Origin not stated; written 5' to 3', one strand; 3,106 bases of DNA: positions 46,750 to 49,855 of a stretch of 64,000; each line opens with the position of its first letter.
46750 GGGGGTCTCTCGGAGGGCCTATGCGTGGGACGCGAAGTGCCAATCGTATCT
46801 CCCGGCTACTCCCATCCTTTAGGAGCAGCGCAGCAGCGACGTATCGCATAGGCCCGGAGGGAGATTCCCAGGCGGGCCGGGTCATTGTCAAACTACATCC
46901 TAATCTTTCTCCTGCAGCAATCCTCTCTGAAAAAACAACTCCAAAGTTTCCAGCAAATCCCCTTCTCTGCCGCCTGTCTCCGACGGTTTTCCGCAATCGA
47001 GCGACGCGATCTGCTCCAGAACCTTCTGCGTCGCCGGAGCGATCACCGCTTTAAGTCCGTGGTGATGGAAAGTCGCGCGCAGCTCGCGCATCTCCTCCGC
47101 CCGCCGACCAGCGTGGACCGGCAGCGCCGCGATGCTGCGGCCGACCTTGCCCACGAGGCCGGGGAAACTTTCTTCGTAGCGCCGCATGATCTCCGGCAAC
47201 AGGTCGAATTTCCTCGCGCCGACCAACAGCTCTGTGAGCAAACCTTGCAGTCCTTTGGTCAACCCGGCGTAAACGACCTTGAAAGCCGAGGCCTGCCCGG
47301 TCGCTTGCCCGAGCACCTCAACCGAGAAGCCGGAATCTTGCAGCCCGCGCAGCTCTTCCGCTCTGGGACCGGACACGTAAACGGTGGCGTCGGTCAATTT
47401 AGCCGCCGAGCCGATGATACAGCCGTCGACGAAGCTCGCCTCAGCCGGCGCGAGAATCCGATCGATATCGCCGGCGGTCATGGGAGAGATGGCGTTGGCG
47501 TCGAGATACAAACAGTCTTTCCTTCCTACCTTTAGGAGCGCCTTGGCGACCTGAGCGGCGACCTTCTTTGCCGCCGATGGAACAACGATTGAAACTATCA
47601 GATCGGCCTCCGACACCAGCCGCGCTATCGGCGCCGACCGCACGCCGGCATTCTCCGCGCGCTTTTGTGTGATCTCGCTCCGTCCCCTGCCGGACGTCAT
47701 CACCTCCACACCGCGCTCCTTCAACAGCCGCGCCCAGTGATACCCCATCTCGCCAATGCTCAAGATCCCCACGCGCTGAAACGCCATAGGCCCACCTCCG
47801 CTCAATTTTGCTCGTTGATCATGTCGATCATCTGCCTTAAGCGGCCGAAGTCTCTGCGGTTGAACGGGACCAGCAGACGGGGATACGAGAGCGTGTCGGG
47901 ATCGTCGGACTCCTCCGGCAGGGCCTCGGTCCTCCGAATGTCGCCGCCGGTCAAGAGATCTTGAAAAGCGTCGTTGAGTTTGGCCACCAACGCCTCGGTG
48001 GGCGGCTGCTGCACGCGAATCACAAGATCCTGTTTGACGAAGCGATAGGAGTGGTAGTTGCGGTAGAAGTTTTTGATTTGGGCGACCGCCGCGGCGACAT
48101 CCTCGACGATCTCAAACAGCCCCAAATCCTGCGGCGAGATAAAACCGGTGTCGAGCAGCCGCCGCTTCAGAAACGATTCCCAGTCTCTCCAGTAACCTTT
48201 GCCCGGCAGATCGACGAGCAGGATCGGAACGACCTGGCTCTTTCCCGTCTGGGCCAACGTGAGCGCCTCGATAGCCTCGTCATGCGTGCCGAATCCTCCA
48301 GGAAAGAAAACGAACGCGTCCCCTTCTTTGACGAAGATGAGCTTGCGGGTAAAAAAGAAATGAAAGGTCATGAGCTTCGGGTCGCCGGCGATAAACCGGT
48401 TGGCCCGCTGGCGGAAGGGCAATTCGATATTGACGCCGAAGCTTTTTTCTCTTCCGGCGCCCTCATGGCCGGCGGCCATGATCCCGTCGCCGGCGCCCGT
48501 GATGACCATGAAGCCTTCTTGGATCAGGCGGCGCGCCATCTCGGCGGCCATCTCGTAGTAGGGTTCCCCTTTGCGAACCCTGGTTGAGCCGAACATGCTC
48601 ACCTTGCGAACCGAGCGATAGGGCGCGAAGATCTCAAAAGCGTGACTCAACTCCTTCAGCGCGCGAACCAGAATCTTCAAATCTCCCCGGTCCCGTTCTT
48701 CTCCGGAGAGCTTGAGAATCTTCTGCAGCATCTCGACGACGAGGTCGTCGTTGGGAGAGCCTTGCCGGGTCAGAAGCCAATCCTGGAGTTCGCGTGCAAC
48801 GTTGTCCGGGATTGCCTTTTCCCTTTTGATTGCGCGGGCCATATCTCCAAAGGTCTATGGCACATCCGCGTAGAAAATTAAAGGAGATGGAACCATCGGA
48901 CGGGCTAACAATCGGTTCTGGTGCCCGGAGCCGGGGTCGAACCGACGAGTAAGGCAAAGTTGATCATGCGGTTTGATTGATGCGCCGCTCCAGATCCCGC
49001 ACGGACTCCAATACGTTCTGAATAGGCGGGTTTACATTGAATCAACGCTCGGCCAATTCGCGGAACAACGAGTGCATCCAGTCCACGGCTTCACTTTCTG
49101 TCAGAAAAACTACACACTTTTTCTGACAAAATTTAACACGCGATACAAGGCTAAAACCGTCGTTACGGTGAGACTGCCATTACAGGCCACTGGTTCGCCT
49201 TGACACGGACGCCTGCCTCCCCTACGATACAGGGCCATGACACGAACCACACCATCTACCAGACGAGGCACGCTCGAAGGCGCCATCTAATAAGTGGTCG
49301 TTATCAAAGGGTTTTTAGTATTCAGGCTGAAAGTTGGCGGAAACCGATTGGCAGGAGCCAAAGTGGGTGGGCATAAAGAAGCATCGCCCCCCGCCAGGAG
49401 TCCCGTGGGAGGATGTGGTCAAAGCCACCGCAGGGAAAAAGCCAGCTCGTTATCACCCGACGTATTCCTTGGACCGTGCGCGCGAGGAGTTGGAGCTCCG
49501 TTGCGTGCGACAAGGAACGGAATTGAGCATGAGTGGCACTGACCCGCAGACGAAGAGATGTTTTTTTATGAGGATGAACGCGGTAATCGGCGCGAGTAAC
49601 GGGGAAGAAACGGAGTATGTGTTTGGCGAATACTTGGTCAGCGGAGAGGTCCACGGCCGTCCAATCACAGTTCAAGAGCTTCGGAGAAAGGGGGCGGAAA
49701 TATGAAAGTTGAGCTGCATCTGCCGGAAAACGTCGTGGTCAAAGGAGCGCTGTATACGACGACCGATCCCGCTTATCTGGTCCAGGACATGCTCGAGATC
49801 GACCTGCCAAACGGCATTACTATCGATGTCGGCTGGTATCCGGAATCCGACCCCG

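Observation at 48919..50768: Low-GC mini-island bounded by a direct repeat of the tRNA-Leu(TAA) 3' end, carrying three translationally coupled ORFs of unknown function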

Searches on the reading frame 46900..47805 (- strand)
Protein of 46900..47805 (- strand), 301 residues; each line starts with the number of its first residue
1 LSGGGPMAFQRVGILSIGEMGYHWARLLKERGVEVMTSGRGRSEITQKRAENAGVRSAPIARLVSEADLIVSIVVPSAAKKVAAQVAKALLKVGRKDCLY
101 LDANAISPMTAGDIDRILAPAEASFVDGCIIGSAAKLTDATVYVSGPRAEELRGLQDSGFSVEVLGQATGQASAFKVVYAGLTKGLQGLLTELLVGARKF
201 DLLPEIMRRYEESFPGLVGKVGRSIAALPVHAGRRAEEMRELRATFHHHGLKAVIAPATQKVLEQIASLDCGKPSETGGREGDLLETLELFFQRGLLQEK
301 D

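Call 6: search_protein_families(library=pfam, proteins=[window:46900-47805:-], max_evalue=1)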
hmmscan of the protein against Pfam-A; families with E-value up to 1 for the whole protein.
window:46900-47805:- (301 aa): 6 families
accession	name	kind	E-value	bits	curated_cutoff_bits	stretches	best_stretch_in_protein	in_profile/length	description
PF09130.16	DUF1932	-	1.2e-12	48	25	1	197-265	1-69/70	Domain of unknown function (DUF1932)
PF03446.21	NAD_binding_2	-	2.7e-09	37.7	21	1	12-148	2-139/161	NAD binding domain of 6-phosphogluconate dehydrogenase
PF07991.19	KARI_N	-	5.8e-07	29.7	20.6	1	10-92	5-86/165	Acetohydroxy acid isomeroreductase, NADPH-binding domain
PF02826.25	2-Hacid_dh_C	-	5.8e-06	26.2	25.1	1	10-77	37-101/178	D-isomer specific 2-hydroxyacid dehydrogenase, NAD binding domain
PF03807.23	F420_oxidored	-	3e-05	25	21.6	1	11-89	1-81/94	NADP oxidoreductase coenzyme F420-dependent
PF02153.23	PDH_N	-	8.6e-05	22.5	26.5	1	25-128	2-101/154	Prephenate dehydrogenase, nucleotide-binding domain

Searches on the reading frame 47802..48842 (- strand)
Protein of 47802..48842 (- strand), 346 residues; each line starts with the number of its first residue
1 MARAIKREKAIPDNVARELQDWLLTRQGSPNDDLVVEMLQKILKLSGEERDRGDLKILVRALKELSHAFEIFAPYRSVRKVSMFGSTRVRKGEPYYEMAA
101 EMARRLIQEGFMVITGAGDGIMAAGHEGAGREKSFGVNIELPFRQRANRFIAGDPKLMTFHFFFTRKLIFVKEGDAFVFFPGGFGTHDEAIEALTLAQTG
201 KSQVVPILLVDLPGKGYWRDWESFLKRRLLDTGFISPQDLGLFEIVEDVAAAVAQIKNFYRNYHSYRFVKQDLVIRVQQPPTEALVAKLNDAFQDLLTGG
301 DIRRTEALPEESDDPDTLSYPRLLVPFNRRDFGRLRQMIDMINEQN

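Call 6: search_protein_families(library=pfam, proteins=[window:47802-48842:-], max_evalue=1)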
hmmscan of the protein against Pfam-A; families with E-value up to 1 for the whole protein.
window:47802-48842:- (346 aa): 4 families
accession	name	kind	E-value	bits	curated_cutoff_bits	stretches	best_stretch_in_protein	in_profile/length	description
PF03641.19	Lysine_decarbox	-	9.8e-26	90.9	27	1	133-256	14-131/131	Possible lysine decarboxylase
PF18306.6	LDcluster4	-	3.9e-10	40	26.3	1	80-196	3-116/151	SLOG cluster4 family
PF17110.10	TFB6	-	0.15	12.2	21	1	280-310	51-81/170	Subunit 11 of the general transcription factor TFIIH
PF02481.21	DNA_processg_A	-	0.26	10.9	29.6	1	80-132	46-96/212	DNA recombination-mediator protein A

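Call 11: find_related_loci(query=window:47802-48842:-, collection=genome_contigs, flank=10000)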
Query window:47802-48842:- (346 aa) in genome_contigs; peptide patterns used: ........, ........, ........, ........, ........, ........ (x = any residue, [..] = any of these).
83 stretches matched a pattern; 32 encode a relative of the query (tblastn E <= 1e-3); 32 distinct loci.
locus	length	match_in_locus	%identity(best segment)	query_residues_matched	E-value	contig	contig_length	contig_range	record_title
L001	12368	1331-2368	95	1-346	0e+0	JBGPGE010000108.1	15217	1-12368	MAG: Candidatus Binatia bacterium isolate OBJ_0618_7090110_5 k141_6369186_length_15217_cov_19.0826, whole genome shotgun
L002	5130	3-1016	71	6-343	4e-163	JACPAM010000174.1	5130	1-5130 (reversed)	MAG: Deltaproteobacteria bacterium isolate NC_groundwater_231_Ag_S-0.2um_58_12 S5_GD2017_2_S2_scaffold_12992, whole geno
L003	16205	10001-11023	69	5-345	2e-160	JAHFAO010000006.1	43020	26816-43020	MAG: Deltaproteobacteria bacterium isolate nzgw177 NODE_246_length_43021_cov_6.796061, whole genome shotgun sequence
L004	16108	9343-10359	69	5-343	2e-159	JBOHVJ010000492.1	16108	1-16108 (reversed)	MAG: Candidatus Binatia bacterium isolate M3-S_metawrap_bin.153 k127_2478448, whole genome shotgun sequence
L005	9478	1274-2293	69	6-345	3e-157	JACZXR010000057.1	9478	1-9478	MAG: Deltaproteobacteria bacterium isolate B24D1T2 B24D1T2_NODE2091, whole genome shotgun sequence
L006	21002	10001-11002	67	13-346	1e-156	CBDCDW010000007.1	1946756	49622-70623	MAG: uncultured Candidatus Binatia bacterium isolate 9a2c71a9-8664-4bc0-91de-9535c4cbd7a1 genome assembly, contig: conti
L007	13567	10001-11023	66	5-345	3e-156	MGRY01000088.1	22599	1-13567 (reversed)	MAG: Deltaproteobacteria bacterium RIFCSPLOWO2_02_56_12 rifcsplowo2_02_sub10_scaffold_243, whole genome shotgun sequence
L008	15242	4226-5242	66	6-344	3e-155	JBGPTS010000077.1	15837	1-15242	MAG: Candidatus Binatia bacterium isolate OBJ1_062018_110_62 k141_1532856_length_15837_cov_13.0000, whole genome shotgun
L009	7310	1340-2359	71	6-345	2e-155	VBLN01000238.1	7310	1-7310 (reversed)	MAG: Deltaproteobacteria bacterium isolate DP_36 14_1009_16_40cm_scaffold_91911_e:238.2, whole genome shotgun sequence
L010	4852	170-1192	67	6-346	4e-157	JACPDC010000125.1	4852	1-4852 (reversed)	MAG: Deltaproteobacteria bacterium isolate NC_groundwater_299_Ag_B-0.1um_60_15 S7_GD2017_3_B1_scaffold_11026, whole geno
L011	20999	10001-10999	66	14-346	1e-152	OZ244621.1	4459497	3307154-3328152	MAG: uncultured Candidatus Binatia bacterium isolate 8f9fbfc1-36b4-40f3-a05a-ee2ffc03c637 genome assembly, chromosome: 1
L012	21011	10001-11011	64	9-346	1e-146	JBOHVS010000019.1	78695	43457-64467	MAG: Candidatus Binatia bacterium isolate M3-S_metawrap_bin.248 k127_1613652, whole genome shotgun sequence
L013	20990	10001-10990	62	14-343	2e-145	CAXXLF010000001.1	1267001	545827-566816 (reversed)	MAG: Candidatus Binatia bacterium isolate 50cad74d-8dc2-4fe2-a9fc-fc20900c681e genome assembly, contig: contig_1, whole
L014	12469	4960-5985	61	5-346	1e-144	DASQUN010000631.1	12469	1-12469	MAG TPA_asm: Candidatus Udaeobacter sp. isolate SMAG_U10962 k141_1216863, whole genome shotgun sequence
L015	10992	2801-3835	67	2-346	5e-160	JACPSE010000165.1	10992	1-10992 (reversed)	MAG: Deltaproteobacteria bacterium isolate NC_groundwater_697_Ag_S-0.2um_55_12 S36_SO-2_scaffold_468038, whole genome sh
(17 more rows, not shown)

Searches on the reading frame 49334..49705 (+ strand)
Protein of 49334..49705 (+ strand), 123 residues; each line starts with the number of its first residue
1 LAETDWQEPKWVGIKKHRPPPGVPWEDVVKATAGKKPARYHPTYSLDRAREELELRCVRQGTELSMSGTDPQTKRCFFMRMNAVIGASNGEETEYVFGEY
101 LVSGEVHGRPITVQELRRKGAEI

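Call 6: search_protein_families(library=pfam, proteins=[window:49334-49705:+], max_evalue=1)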
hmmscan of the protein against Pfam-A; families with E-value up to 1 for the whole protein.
window:49334-49705:+ (123 aa): 0 families

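Call 7: search_protein_families(library=phrogs, proteins=[window:49334-49705:+], max_evalue=1)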
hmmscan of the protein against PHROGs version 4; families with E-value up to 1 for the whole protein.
window:49334-49705:+ (123 aa): 0 families

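Call 9: search_protein_families(library=ncbifam, proteins=[window:49334-49705:+], max_evalue=1)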
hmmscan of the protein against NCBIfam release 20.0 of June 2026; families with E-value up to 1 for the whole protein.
window:49334-49705:+ (123 aa): 0 families

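Call 10: search_protein_families(library=padloc, proteins=[window:49334-49705:+], max_evalue=1)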
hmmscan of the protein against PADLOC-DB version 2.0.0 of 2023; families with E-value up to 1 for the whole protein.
window:49334-49705:+ (123 aa): 0 families

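Call 39: find_homologous_proteins(query=window:49334-49705:+)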
Query window:49334-49705:+ (123 aa): 12 proteins with E <= 0.001 among 16 candidates.
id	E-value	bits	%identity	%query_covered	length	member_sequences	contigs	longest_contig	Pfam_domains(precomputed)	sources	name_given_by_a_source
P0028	1.4e-66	240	96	91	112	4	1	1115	-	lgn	-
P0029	3.0e-32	129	63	78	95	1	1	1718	-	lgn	-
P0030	2.0e-27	114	50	97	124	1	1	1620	-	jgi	jgi:hypothetical protein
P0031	3.4e-25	106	46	99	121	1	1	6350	-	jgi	jgi:hypothetical protein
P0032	5.3e-24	103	47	92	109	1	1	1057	-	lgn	-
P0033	1.3e-23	101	43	99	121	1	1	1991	-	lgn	-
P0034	8.7e-23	99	46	96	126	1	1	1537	-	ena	-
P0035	1.5e-21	95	40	99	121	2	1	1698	-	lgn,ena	-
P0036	1.8e-18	85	42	99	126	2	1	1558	-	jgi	jgi:hypothetical protein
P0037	1.9e-18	85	41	96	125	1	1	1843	-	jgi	-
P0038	5.6e-17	80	41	97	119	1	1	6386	-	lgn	-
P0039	6.3e-16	76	44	90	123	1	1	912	-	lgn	-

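Call 41: find_encoding_contigs(protein=P0031, flank=7000, max_places=2)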
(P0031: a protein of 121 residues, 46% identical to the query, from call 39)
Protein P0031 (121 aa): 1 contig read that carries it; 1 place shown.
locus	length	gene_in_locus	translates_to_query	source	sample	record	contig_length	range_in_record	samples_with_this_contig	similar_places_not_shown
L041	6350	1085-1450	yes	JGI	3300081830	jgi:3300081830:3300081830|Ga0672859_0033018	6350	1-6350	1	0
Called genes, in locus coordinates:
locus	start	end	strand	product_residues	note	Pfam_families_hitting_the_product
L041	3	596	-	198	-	?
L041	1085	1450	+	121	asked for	-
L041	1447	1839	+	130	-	-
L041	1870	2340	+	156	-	-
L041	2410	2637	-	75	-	-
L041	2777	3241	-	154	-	-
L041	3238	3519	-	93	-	-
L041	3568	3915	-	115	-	-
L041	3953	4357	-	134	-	-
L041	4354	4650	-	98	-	-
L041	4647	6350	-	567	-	?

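Call 42: find_encoding_contigs(protein=P0038, flank=7000, max_places=2)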
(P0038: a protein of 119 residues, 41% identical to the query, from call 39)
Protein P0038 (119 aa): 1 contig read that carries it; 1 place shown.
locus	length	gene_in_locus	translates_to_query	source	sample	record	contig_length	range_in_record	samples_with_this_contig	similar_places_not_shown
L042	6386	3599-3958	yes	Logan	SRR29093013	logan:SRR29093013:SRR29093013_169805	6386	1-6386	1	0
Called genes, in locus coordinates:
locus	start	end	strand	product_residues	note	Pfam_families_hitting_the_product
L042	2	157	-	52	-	?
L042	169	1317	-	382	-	-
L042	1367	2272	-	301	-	-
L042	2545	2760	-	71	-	-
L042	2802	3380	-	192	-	-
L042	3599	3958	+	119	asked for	-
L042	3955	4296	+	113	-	-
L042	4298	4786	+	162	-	-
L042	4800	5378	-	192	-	-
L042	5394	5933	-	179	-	-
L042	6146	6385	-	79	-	?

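Call 58: search_protein_families(library=pfam, alignment_id=A5, max_evalue=1)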
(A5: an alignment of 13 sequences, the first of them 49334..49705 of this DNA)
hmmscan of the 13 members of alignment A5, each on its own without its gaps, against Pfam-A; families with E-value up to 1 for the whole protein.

A. member 1, window:49334-49705:+ (123 aa): 0 families

B. families by the number of members that match (of 13 scanned): 3 families
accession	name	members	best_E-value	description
PF25185.1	Tad3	1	0.072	Type I Thoeris inhibitor Tad3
PF15160.11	SASRP1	1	0.086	Spermatogenesis-associated serine-rich protein 1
PF11352.13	DUF3155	1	0.18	Protein of unknown function (DUF3155)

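Call 59: search_solved_structures(query=A5, max_evalue=10)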
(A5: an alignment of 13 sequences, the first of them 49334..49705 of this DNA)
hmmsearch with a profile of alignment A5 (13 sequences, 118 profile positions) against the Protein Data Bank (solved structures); distinct sequences matched with E-value up to 10: 3.
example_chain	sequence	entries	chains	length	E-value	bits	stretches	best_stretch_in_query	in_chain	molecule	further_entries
8qjc_A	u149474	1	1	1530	8e-16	61.9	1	6-113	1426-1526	T6SS-associated Rhs core and toxin domain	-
9gyy_A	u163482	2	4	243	0.11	16.3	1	23-101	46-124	DUF4867 domain-containing protein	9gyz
7e2g_D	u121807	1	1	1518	0.21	15.3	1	22-88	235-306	Protein dispatched homolog 1,Protein dispatched homolog 1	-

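Call 61: search_solved_structures(query=A5, max_evalue=0.001, show_alignments=1)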
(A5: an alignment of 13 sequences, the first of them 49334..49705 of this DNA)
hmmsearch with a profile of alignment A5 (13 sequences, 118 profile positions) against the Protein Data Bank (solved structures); distinct sequences matched with E-value up to 0.001: 1.
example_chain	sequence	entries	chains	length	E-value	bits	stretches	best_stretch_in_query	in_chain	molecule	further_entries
8qjc_A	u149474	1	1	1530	8e-16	61.9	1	6-113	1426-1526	T6SS-associated Rhs core and toxin domain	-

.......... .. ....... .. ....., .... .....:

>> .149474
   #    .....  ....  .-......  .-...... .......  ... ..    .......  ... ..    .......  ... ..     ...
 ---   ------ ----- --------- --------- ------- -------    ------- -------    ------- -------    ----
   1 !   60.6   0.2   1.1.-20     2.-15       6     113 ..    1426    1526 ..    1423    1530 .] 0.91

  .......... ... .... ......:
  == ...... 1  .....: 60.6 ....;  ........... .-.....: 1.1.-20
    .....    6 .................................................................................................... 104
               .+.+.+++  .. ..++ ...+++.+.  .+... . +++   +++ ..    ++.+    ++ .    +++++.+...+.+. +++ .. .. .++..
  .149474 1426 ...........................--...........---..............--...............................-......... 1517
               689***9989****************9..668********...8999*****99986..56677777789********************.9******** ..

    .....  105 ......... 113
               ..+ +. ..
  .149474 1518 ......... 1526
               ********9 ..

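Call 66: search_dna_similar(query=window:49334-49705:+, collection=plasmids, mode=protein, max_evalue=0.01)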
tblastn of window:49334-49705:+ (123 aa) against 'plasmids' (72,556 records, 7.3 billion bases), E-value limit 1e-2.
No match.
